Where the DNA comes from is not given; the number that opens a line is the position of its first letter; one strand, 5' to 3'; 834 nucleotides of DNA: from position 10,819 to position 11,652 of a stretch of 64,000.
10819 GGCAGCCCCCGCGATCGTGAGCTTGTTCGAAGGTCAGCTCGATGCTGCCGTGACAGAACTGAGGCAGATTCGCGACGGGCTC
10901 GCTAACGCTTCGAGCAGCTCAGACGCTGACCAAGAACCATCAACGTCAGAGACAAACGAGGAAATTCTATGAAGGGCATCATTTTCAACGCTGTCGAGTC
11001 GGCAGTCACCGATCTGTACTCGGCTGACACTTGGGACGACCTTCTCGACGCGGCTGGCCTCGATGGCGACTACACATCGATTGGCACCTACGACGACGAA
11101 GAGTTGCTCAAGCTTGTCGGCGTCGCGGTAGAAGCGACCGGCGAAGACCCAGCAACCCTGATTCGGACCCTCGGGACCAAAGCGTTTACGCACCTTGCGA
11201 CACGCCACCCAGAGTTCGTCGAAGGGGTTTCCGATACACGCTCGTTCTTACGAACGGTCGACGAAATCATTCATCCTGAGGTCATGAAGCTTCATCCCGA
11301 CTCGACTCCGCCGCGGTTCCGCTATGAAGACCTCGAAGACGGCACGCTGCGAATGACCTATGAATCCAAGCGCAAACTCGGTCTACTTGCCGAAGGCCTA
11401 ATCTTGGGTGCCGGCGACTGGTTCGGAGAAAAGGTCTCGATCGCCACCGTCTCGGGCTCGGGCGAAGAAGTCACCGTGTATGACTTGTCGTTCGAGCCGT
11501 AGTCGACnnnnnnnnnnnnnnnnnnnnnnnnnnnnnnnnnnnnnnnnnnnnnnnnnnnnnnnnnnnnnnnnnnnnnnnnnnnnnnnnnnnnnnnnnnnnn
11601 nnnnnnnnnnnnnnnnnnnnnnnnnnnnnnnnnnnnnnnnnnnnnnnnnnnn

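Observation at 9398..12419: H-NOX haem sensor wedged between two input-less histidine kinases in an actinobacterium-like genome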

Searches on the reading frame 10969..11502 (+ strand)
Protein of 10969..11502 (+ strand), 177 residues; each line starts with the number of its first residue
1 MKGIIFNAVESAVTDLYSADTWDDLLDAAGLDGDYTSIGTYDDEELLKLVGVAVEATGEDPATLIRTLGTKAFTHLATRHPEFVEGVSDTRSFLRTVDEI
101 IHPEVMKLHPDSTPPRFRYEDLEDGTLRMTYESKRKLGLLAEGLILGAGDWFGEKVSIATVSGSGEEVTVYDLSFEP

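Call 3: search_protein_families(library=pfam, proteins=[window:10969-11502:+], max_evalue=0.01)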
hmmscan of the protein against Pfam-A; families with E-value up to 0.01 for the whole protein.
window:10969-11502:+ (177 aa): 1 family
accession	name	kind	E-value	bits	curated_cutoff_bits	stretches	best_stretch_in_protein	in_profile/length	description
PF07700.20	HNOB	-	6.8e-37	127.3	25.5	1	2-158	1-161/163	Haem-NO-binding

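Call 4: search_protein_families(library=ncbifam, proteins=[window:10969-11502:+], max_evalue=0.01)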
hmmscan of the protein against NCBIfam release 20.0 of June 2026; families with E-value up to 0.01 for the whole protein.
window:10969-11502:+ (177 aa): 0 families

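Call 5: search_solved_structures(query=window:10969-11502:+, max_evalue=0.001, show_alignments=5)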
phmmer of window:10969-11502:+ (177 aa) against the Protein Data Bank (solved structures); distinct sequences matched with E-value up to 0.001: 27.
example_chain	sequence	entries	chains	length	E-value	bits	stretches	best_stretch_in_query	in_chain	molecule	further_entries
6ocv_A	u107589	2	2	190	5.8e-28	101.3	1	1-162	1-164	Heme NO binding domain protein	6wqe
2kii_A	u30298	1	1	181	2.9e-19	72.9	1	1-159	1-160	Putative uncharacterized protein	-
4u9b_A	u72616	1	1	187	3.3e-19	72.8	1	1-159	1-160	NO-binding heme-dependent sensor protein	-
4u99_A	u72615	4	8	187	2.6e-18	69.9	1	1-159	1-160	NO-binding heme-dependent sensor protein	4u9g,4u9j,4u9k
2kil_A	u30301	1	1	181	7.5e-18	68.4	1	1-159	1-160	Putative uncharacterized protein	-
6bde_A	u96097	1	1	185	6.6e-14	55.5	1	1-157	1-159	2,4-dihydroxyhept-2-ene-1,7-dioic acid aldolase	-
4fdk_A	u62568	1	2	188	3.7e-13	53.1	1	1-162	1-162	Methyl-accepting chemotaxis protein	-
6bdd_A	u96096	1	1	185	4.5e-13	52.8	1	1-157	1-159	2,4-dihydroxyhept-2-ene-1,7-dioic acid aldolase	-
3iqb_A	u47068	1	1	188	7e-13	52.2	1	1-162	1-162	Methyl-accepting chemotaxis protein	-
1u4h_A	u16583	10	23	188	1.3e-12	51.3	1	1-162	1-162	Heme-based Methyl-accepting Chemotaxis Protein | Methyl-accepting chemotaxis protein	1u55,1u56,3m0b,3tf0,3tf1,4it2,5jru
1xbn_A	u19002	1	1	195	1.5e-12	51.1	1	1-162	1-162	Methyl-accepting chemotaxis protein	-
3nvr_A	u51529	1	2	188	2.2e-12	50.5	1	1-162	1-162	Methyl-accepting chemotaxis protein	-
3sj5_A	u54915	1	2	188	3.5e-12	49.9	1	1-162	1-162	Methyl-accepting chemotaxis protein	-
6cww_A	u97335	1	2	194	3.8e-12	49.8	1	1-162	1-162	Methyl-accepting chemotaxis protein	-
3eee_A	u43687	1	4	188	1.7e-11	47.6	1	1-162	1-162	Methyl-accepting chemotaxis protein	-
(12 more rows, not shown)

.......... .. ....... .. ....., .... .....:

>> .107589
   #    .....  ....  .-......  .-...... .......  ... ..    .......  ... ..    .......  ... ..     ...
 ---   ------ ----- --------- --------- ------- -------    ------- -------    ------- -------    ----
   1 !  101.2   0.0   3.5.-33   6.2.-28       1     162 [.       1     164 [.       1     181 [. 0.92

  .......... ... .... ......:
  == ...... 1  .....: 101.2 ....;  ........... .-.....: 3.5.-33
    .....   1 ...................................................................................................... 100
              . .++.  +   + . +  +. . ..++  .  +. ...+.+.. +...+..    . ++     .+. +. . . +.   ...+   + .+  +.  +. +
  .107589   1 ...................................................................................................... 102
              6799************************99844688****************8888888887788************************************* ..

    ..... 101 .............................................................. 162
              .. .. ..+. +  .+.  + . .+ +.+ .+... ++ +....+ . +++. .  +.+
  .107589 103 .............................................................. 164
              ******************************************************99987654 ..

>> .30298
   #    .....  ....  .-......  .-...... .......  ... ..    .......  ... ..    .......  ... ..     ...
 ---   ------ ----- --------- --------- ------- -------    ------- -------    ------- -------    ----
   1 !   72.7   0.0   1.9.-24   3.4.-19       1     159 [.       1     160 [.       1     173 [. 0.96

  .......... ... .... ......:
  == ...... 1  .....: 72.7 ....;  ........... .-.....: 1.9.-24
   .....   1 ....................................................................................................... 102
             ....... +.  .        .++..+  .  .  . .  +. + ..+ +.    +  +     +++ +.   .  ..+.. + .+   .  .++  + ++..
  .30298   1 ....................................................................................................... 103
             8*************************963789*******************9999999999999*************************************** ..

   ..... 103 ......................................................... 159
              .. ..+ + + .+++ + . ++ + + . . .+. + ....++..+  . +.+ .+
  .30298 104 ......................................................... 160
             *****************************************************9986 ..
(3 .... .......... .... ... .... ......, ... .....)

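Call 9: find_homologous_proteins(query=window:10969-11502:+, max_evalue=0.00001)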
Query window:10969-11502:+ (177 aa): 730 proteins with E <= 0.00001 among 1014 candidates; the best 120 are listed.
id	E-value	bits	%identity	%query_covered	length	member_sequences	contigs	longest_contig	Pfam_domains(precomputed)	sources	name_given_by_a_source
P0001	4.5e-111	387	100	100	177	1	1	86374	PF07700.21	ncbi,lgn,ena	-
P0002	1.3e-83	297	77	99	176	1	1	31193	PF07700.21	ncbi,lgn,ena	-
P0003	3.7e-78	279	73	100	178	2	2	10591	PF07700.21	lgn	-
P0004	1.4e-77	278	71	98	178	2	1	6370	PF07700.21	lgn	-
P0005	7.5e-76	272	70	99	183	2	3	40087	PF07700.21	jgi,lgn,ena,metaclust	metaclust:\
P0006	6.6e-74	266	67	100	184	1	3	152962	PF07700.21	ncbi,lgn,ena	-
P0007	5.2e-71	256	70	98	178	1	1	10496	PF07700.21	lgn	-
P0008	7.0e-71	256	67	100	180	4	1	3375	PF07700.21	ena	-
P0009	2.2e-70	254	64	100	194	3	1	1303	PF07700.21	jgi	jgi:hypothetical protein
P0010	7.8e-70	252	68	100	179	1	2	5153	PF07700.21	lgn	-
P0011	9.0e-70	252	69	98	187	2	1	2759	PF07700.21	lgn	-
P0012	1.8e-69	251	69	98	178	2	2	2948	PF07700.21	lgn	-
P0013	9.3e-69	249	69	98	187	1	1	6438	PF07700.21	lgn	-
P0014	1.1e-68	249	63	99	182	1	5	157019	PF07700.21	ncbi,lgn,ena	-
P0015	1.2e-68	248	66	98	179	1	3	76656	PF07700.21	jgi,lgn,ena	-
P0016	3.9e-68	247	66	98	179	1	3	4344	PF07700.21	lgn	-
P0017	7.5e-68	246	68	98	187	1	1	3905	PF07700.21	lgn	-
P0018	1.0e-67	245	67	98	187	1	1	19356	PF07700.21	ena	-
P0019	1.8e-66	241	63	98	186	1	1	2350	PF07700.21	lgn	-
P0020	3.6e-66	240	64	98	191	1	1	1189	PF07700.21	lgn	-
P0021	3.6e-66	240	64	98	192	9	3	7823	PF07700.21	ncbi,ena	-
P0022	3.8e-66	240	63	98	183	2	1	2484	PF07700.21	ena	-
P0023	4.1e-66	240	62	100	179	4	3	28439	PF07700.21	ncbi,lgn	-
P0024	4.7e-66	240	67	98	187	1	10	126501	PF07700.21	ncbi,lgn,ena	-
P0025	6.6e-66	240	64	99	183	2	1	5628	PF07700.21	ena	-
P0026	6.7e-66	240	63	98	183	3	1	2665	PF07700.21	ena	-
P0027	8.8e-66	239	62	98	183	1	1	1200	PF07700.21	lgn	-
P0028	1.5e-65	238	65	98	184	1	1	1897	PF07700.21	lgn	-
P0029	1.7e-65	238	66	98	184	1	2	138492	PF07700.21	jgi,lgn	-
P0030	2.5e-65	238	62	98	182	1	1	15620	PF07700.21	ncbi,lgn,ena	-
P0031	3.1e-65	237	65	100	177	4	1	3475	PF07700.21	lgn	-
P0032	6.8e-65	236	63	98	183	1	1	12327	PF07700.21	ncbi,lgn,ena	-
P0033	1.6e-64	235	63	98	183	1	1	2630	PF07700.21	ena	-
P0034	3.7e-64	234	62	98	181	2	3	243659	PF07700.21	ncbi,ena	-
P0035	6.6e-64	233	63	98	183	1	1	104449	PF07700.21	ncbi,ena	-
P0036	1.8e-63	232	61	98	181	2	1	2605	PF07700.21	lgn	-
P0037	2.2e-63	231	61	98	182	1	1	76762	PF07700.21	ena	-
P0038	4.3e-63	230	62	98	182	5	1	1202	PF07700.21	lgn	-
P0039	4.8e-63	230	62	98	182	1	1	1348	PF07700.21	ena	-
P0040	8.9e-63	229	62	98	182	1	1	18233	PF07700.21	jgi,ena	-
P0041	1.6e-62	229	60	98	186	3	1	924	PF07700.21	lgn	-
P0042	2.1e-62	228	60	98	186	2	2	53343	PF07700.21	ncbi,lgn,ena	-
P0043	2.3e-62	228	60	98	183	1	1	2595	PF07700.21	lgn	-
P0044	2.8e-62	228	60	98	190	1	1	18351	PF07700.21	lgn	-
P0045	6.3e-62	227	61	98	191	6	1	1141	PF07700.21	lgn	-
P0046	8.5e-62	226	59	98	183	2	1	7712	PF07700.21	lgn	-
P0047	9.0e-62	226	62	98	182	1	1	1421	PF07700.21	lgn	-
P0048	1.4e-61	225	60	98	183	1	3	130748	PF07700.21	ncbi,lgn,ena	-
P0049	1.7e-61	225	60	98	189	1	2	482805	PF07700.21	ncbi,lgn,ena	-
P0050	3.0e-61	224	60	98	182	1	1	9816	PF07700.21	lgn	-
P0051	3.2e-61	224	60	98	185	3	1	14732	PF07700.21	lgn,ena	-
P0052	4.3e-61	224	61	98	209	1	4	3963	PF07700.21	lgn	-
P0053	6.1e-60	220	61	99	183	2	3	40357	PF07700.21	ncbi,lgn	-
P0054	6.2e-59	217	61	98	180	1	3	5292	PF07700.21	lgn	-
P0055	8.3e-55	203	54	99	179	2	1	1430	PF07700.21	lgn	-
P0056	3.9e-54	201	55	99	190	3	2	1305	PF07700.21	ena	-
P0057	4.5e-54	201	56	99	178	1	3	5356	PF07700.21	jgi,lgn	jgi:hypothetical protein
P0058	1.2e-50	190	54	98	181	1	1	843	PF07700.21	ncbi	-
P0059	2.7e-50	189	53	93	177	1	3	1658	PF07700.21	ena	-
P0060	1.4e-49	186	55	93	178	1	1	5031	PF07700.21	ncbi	-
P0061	6.7e-49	184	53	100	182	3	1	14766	PF02830.24,PF07700.21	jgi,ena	jgi:hypothetical protein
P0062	1.0e-48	184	54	100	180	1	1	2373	PF02830.24,PF07700.21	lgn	-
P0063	3.9e-47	178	53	100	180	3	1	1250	PF02830.24,PF07700.21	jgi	jgi:Haem-NO-binding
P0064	2.6e-46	176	49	98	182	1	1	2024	PF07700.21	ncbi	-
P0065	1.4e-45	173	52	99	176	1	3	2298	PF07700.21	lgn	-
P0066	2.3e-45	173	51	100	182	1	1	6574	PF02830.24,PF07700.21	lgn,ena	-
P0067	3.9e-45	172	51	98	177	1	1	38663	PF07700.21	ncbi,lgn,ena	-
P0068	4.2e-45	172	50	94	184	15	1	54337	PF07700.21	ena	-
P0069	4.6e-45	172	54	89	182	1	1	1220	PF02830.24,PF07700.21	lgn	-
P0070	2.6e-44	169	52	92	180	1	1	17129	PF02830.24,PF07700.21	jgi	jgi:hypothetical protein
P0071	8.6e-44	168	51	96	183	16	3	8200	PF07700.21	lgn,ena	-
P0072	9.6e-44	167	50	92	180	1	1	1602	PF07700.21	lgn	-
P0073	9.6e-44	167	52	92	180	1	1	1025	PF07700.21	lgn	-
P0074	1.2e-43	167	51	96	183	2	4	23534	PF07700.21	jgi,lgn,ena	-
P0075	1.3e-43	167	49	99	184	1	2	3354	PF02830.24,PF07700.21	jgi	jgi:hypothetical protein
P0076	1.7e-43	167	54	94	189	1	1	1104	PF07700.21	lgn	-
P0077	1.9e-43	166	52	89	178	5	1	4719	PF02830.24,PF07700.21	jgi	jgi:hypothetical protein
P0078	2.6e-43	166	52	96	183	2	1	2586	PF07700.21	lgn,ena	-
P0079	2.8e-43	166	49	99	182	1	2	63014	PF02830.24,PF07700.21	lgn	-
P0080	4.5e-43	165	52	94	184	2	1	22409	PF07700.21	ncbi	-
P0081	6.0e-43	165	49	100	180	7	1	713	PF02830.24,PF07700.21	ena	-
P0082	6.5e-43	165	50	99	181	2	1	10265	PF02830.24,PF07700.21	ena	-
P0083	6.8e-43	165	51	96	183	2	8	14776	PF07700.21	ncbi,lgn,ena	-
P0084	7.1e-43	165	50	94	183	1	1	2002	PF07700.21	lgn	-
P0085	8.7e-43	164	50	92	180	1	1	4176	PF07700.21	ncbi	-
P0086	9.1e-43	164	51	94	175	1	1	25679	PF07700.21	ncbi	-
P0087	1.4e-42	164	50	89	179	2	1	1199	PF07700.21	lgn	-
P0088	1.4e-42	164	52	92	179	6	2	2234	PF07700.21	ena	-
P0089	1.4e-42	164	54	89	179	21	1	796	PF07700.21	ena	-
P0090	1.6e-42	163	52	96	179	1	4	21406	PF07700.21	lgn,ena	-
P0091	1.7e-42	163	51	96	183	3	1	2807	PF07700.21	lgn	-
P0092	2.4e-42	163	48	100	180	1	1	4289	PF02830.24,PF07700.21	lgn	-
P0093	2.5e-42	163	48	99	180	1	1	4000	PF02830.24,PF07700.21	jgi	jgi:hypothetical protein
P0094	3.9e-42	162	53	88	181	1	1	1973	PF02830.24,PF07700.21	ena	-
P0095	4.0e-42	162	51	88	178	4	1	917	PF02830.24,PF07700.21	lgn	-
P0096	4.3e-42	162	49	100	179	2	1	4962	PF02830.24,PF07700.21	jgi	jgi:hypothetical protein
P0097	4.6e-42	162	50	89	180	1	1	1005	PF07700.21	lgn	-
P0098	6.3e-42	161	53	89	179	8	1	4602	PF07700.21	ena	-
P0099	6.5e-42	161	54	89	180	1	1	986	PF02830.24,PF07700.21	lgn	-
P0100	7.0e-42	161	51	93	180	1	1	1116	PF07700.21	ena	-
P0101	7.9e-42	161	49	98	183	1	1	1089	PF02830.24,PF07700.21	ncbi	-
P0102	8.0e-42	161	52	89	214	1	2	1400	PF02830.24,PF07700.21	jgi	jgi:hypothetical protein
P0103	9.5e-42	161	49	99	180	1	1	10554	PF02830.24,PF07700.21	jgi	jgi:hypothetical protein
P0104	1.1e-41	161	50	89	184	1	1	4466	PF02830.24,PF07700.21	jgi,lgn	jgi:hypothetical protein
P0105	1.1e-41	161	50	96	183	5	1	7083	PF07700.21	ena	-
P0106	1.7e-41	160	47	100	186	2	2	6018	PF02830.24,PF07700.21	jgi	jgi:hypothetical protein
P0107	1.7e-41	160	51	89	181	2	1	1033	PF02830.24,PF07700.21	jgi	-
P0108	1.7e-41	160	53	89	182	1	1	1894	PF02830.24,PF07700.21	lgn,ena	-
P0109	1.8e-41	160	47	99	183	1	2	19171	PF02830.24,PF07700.21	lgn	-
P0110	1.8e-41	160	48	97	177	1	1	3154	PF07700.21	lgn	-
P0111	1.8e-41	160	53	89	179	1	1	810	PF07700.21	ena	-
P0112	2.2e-41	160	53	90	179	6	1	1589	PF07700.21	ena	-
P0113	2.2e-41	160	46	99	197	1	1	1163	PF02830.24,PF07700.21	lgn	-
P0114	2.3e-41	160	51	89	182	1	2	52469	PF02830.24,PF07700.21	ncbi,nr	ncbi:MAG: heme NO-binding domain-containing protein [Actinomycetota bacterium]|nr:heme NO-binding do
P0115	2.6e-41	159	52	90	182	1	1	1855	PF02830.24,PF07700.21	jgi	jgi:pimeloyl-ACP methyl ester carboxylesterase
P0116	3.2e-41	159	51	89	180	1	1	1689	PF02830.24,PF07700.21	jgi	jgi:hypothetical protein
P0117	3.5e-41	159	52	89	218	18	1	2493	PF02830.24,PF07700.21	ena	-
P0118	3.8e-41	159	45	98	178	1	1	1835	PF07700.21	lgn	-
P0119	4.4e-41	159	49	89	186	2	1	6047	PF02830.24,PF07700.21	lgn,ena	-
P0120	4.9e-41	159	49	99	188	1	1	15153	PF07700.21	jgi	-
